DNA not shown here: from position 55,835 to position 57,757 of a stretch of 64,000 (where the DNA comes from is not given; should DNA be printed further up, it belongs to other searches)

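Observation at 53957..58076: Three FNR/Dnr-type boxes at identical class-II spacing define a compact regulon (porin, NirK-like gene, atypical oxidase operon)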

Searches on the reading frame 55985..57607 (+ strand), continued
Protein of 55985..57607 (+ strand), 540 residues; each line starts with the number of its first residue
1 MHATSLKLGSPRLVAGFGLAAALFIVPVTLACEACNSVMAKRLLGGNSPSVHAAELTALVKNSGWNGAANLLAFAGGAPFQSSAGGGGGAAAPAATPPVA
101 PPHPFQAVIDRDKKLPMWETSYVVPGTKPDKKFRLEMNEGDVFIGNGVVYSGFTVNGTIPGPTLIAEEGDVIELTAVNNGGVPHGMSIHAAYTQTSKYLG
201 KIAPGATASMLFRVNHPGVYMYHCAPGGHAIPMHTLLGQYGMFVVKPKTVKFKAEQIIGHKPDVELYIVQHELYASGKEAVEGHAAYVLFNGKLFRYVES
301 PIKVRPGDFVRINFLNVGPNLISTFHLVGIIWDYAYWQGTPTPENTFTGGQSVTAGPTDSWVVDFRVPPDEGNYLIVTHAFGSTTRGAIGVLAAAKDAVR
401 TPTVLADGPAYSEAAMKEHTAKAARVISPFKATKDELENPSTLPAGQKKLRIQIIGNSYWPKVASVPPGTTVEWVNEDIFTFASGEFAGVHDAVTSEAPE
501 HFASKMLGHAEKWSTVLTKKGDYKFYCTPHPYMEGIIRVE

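Call 50: search_solved_structures(query=L014:589-1302:-, max_evalue=0.001, show_alignments=2)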
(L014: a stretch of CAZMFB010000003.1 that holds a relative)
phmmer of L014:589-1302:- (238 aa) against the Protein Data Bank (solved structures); distinct sequences matched with E-value up to 0.001: 81 (the best 60 are shown).
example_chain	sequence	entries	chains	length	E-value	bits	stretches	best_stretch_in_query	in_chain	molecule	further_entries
3dkw_A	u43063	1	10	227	6.8e-28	100.9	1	20-227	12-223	DNR protein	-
3h3z_A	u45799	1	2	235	6.7e-22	81.3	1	31-209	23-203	Cyclic nucleotide-binding protein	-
3fx3_A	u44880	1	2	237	6.8e-22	81.3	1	31-209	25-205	Cyclic nucleotide-binding protein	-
4ev0_A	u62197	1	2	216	2.1e-17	66.6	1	22-227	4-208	Transcription regulator, Crp family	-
2z69_A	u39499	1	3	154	2e-16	63.4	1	20-158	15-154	DNR protein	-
3h3u_A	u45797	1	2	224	3.3e-16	62.7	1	24-232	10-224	PROBABLE TRANSCRIPTIONAL REGULATORY PROTEIN (PROBABLY CRP/FNR-FAMILY)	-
3mzh_A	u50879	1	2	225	3.3e-16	62.7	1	24-232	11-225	PROBABLE TRANSCRIPTIONAL REGULATORY PROTEIN (PROBABLY CRP/FNR-FAMILY)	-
3d0s_A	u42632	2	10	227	3.3e-16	62.7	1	24-232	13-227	TRANSCRIPTIONAL REGULATORY PROTEIN | PROBABLE TRANSCRIPTIONAL REGULATORY PROTEIN (PROBABLY CRP/ FNR-FAMILY)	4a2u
3i54_A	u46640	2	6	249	4.3e-16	62.3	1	24-232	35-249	Transcriptional regulator, Crp/Fnr family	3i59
3r6s_A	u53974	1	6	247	8e-16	61.4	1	12-232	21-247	transcription regulator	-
4byy_A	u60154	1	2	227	1.5e-15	60.6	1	25-232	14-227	TRANSCRIPTIONAL REGULATOR, CRP/FNR FAMILY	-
4cyd_A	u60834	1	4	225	1.6e-15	60.4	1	37-232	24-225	PROBABLE TRANSCRIPTION REGULATOR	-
9qlt_A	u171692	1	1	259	3.5e-15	59.4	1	29-228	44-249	FNR type regulator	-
9qly_A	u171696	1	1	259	3.5e-15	59.3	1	29-228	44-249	FNR type regulator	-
1o5l_A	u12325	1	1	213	4e-15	59.2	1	45-222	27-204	transcriptional regulator, crp family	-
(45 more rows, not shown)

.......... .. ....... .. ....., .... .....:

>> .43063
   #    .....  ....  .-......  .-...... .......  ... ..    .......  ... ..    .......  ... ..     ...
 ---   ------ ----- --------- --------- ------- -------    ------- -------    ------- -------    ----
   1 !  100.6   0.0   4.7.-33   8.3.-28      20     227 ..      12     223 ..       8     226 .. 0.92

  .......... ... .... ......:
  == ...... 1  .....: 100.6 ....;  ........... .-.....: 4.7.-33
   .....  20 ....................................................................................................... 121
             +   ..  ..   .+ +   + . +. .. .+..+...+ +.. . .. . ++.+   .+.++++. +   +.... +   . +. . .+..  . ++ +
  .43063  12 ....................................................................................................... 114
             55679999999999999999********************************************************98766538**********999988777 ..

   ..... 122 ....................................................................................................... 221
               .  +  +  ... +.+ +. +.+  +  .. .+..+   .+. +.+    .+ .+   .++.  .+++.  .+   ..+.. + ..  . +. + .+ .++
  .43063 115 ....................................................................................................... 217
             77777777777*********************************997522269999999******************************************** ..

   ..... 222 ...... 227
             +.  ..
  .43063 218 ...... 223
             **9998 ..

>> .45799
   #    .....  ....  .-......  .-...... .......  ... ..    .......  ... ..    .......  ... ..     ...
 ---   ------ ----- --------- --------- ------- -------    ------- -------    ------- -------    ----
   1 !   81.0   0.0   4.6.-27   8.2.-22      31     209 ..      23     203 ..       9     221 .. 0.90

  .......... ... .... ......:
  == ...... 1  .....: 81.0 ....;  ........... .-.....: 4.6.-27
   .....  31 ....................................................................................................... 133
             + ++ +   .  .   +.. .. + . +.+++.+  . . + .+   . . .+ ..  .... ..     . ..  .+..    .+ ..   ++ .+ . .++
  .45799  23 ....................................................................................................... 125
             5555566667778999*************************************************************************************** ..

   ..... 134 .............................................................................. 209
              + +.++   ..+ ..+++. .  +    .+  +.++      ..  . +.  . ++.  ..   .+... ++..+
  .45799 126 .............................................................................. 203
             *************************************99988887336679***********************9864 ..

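Call 71: find_homologous_proteins(query=L014:589-1302:-, max_evalue=1e-20)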
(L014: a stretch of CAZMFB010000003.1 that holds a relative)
Query L014:589-1302:- (238 aa): 5958 proteins with E <= 1e-20 among 8000 candidates; the best 120 are listed.
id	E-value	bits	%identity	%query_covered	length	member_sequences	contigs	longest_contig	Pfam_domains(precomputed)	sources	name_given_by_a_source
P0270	1.1e-140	485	95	100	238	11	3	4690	PF13545.13,PF00027.36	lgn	-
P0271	3.0e-113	395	80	98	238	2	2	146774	PF13545.13,PF00027.36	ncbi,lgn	-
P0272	1.0e-112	393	80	98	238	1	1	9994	PF13545.13,PF00027.36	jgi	jgi:CRP/FNR family transcriptional regulator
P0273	1.3e-112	393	79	97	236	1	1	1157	PF13545.13,PF00027.36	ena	-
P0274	1.4e-112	393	79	98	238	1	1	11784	PF13545.13,PF00027.36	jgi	jgi:CRP-like cAMP-binding protein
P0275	3.6e-112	391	78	100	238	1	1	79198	PF13545.13,PF00027.36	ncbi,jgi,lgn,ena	jgi:CRP/FNR family transcriptional regulator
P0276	4.1e-112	391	79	98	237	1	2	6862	PF13545.13,PF00027.36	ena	-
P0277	4.6e-112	391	79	100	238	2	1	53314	PF13545.13,PF00027.36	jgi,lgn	jgi:CRP/FNR family transcriptional regulator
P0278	9.3e-112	390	78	98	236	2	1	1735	PF13545.13,PF00027.36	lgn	-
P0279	1.1e-111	390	79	98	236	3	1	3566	PF13545.13,PF00027.36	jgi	jgi:CRP/FNR family transcriptional regulator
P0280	1.6e-111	389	78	97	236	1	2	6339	PF13545.13,PF00027.36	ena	-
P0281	1.8e-111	389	79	100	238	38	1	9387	PF13545.13,PF00027.36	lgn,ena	-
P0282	2.1e-111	389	77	100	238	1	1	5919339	PF05732.17,PF13545.13,PF00027.36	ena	-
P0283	2.1e-111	389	78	100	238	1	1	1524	PF13545.13,PF00027.36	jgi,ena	-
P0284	3.0e-111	388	78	98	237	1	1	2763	PF13545.13,PF00027.36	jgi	jgi:CRP/FNR family transcriptional regulator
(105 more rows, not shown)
